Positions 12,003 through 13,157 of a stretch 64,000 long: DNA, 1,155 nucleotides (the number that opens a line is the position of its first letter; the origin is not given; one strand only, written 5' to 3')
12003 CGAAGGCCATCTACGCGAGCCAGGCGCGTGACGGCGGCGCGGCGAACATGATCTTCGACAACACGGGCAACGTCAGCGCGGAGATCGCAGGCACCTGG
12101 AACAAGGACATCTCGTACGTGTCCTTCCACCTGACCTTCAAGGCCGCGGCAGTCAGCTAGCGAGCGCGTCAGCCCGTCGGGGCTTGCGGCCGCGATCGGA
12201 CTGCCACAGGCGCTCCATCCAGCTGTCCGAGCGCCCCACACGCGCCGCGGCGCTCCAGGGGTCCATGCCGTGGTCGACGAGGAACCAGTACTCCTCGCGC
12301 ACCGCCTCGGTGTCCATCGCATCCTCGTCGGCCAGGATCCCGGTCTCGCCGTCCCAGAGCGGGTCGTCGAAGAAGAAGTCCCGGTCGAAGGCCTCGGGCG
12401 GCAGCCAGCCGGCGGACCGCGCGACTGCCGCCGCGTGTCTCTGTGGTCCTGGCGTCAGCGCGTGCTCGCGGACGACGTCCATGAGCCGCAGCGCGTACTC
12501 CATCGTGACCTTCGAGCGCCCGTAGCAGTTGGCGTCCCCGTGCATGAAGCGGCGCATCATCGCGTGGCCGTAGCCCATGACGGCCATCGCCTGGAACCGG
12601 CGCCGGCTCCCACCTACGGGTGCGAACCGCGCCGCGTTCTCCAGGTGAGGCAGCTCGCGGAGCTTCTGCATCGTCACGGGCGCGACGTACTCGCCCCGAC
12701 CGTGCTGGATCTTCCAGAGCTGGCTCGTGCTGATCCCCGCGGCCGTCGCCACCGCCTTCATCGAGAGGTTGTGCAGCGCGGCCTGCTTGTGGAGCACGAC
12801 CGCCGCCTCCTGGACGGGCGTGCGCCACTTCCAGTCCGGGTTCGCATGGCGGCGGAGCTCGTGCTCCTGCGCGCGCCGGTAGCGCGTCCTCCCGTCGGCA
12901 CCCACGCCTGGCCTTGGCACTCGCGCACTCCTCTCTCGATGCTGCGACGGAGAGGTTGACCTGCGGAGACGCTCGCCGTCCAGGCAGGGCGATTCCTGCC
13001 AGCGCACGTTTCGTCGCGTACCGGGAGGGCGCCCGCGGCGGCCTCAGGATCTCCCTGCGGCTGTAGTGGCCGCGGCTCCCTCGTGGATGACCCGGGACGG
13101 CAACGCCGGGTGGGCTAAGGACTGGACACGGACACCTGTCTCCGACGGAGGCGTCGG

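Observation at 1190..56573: Genome-wide 18-bp inverted-repeat operator family, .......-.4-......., in at least 12 copies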

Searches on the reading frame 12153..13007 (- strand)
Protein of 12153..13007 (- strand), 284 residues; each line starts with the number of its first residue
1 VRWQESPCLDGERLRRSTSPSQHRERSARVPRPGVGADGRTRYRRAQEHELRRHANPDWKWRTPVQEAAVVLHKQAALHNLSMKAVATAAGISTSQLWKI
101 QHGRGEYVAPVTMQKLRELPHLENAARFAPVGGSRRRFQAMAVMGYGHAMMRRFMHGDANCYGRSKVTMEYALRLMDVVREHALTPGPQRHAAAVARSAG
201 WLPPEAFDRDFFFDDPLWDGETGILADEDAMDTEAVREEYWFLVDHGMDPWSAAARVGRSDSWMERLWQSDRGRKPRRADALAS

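Call 11: search_protein_families(library=pfam, proteins=[window:12153-13007:-], max_evalue=0.01)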
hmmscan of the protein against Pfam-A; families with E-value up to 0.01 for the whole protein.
window:12153-13007:- (284 aa): 1 family
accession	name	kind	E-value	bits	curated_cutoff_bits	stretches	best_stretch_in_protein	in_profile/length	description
PF00440.29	TetR_N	-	0.0058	16.8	24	0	67-95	3-31/47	Bacterial regulatory proteins, tetR family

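Call 13: search_protein_families(library=phrogs, proteins=[window:12153-13007:-], max_evalue=0.001)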
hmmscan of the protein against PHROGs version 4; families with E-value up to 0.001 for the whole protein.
window:12153-13007:- (284 aa): 2 families
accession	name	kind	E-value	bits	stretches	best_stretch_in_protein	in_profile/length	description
phrog_1590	-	unknown function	8.2e-16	59.2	1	33-223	19-220/281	-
phrog_6223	-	transcription regulation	0.00084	20.4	0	78-119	15-56/73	transcriptional repressor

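Call 53: search_dna_similar(query=window:12153-13007:-, collection=phages, mode=protein, max_rows=25, max_evalue=0.001)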
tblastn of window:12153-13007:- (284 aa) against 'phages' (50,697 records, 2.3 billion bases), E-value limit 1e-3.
Records with a match: 52; places in all: 52; records where one place covers at least 80% of the query: 2.
Best place of each record, by identity: <60% 52.
By first word of the organism name: Gordonia 47; Arthrobacter 4; Mycobacterium 1.
By host as written in the record: Gordonia terrae 3612 32; Gordonia rubripertincta NRRL B-16540 SEA 4; - 3; Gordonia alkanivorans strain CON72 2; Arthrobacter globiformis NRRL B-2979 SEA 2; Gordonia terrae ATCC 3612 2; Arthrobacter globiformis B-2979 2; Gordonia terrae 3621 2; and 3 more.
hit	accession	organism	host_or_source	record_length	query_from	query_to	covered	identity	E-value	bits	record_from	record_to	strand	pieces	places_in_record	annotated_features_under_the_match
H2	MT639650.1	Gordonia phage Ohgeesy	Gordonia terrae 3612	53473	33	274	85%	27.2%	2e-4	49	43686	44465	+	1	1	64: helix-turn-helix DNA-binding domain protein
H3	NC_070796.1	Gordonia phage Ohgeesy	Gordonia terrae 3612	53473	33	274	85%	27.2%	2e-4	49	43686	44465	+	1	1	64: helix-turn-helix DNA-binding domain protein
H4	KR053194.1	Gordonia phage GAL1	Gordonia alkanivorans strain CON72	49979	57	283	80%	26.6%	2e-6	55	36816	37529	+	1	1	putative WhiB family regulatory protein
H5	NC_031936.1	Gordonia phage GAL1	Gordonia alkanivorans strain CON72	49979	57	283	80%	26.6%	2e-6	55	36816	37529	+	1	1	putative WhiB family regulatory protein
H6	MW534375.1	Gordonia phage ODay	Gordonia terrae 3612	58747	64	276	75%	27.7%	3e-5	51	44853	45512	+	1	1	77: helix-turn-helix DNA-binding domain protein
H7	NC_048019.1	Gordonia phage Ruthy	Gordonia terrae 3612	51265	64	269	73%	27.9%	4e-5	51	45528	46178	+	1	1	63: helix-turn-helix DNA binding domain protein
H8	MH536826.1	Gordonia phage Ruthy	Gordonia terrae 3612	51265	64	269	73%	27.9%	4e-5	51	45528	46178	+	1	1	63: helix-turn-helix DNA-binding domain protein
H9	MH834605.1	Arthrobacter phage Constance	Arthrobacter globiformis NRRL B-2979 SEA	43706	65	260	69%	28.7%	3e-4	48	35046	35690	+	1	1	53: helix-turn-helix DNA binding protein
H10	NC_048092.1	Arthrobacter phage Constance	Arthrobacter globiformis NRRL B-2979 SEA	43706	65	260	69%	28.7%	3e-4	48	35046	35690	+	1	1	53: helix-turn-helix DNA binding protein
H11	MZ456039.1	Gordonia phage Samman98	soil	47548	16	221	73%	26.6%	1e-4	49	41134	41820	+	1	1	65: helix-turn-helix DNA binding domain protein | 64: membrane protein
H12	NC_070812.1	Gordonia phage Samman98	soil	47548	16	221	73%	26.6%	1e-4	49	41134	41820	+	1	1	65: helix-turn-helix DNA binding domain protein | 64: membrane protein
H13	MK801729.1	Gordonia phage Clark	Gordonia terrae 3612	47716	16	221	73%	26.6%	1e-4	49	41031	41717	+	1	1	64: helix-turn-helix DNA-binding protein | 63: hypothetical protein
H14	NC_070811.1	Gordonia phage Clark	Gordonia terrae 3612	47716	16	221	73%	26.6%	1e-4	49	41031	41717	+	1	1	64: helix-turn-helix DNA-binding protein | 63: hypothetical protein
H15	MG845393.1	Gordonia phage Beenie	Gordonia terrae ATCC 3612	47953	16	221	73%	26.6%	1e-4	49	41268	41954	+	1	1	59: helix-turn-helix DNA-binding protein | 58: hypothetical protein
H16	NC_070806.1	Gordonia phage Beenie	Gordonia terrae ATCC 3612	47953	16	221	73%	26.6%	1e-4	49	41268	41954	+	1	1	59: helix-turn-helix DNA-binding protein | 58: hypothetical protein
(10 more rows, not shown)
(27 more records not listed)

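Call 88: search_protein_families(library=ncbifam, proteins=[window:12153-13007:-], max_evalue=0.01)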
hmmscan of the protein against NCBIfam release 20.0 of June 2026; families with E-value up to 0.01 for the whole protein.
window:12153-13007:- (284 aa): 0 families

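Call 102: search_solved_structures(query=A12, max_evalue=1)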
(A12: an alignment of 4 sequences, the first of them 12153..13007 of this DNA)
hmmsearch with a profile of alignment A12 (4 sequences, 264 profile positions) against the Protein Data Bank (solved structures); distinct sequences matched with E-value up to 1: 14.
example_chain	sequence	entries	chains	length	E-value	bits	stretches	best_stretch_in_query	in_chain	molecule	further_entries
3b7h_A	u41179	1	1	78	0.0079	19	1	57-108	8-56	Prophage Lp1 protein 11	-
4o5a_A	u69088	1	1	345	0.011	18.5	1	69-143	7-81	LacI family transcription regulator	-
8bny_A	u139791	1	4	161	0.038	16.7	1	63-115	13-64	Immunity repressor protein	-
8jfr_B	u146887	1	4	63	0.039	16.7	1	70-104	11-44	AcrIIA15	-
2ofy_A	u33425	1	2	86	0.043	16.6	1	63-113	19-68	Putative XRE-family transcriptional regulator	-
8ezt_A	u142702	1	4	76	0.079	15.7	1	58-114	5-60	HipB(Lp)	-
1uxc_A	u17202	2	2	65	0.1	15.3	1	73-132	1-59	FRUCTOSE REPRESSOR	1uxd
8jfo_B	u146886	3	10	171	0.22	14.2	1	70-109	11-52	AcrIIA15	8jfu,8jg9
8tac_A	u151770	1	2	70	0.58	12.9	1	66-98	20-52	DBP48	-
2o20_A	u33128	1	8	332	0.61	12.8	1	74-124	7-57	Catabolite control protein A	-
5ufh_A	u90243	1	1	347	0.79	12.4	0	72-108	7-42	LacI-type transcriptional regulator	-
7zvi_A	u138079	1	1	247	0.79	12.4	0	63-105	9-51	Orf22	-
7p4a_A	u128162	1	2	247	0.79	12.4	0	63-105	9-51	Stl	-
7t5u_A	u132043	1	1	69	0.83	12.3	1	59-98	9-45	Helix-turn-helix domain-containing protein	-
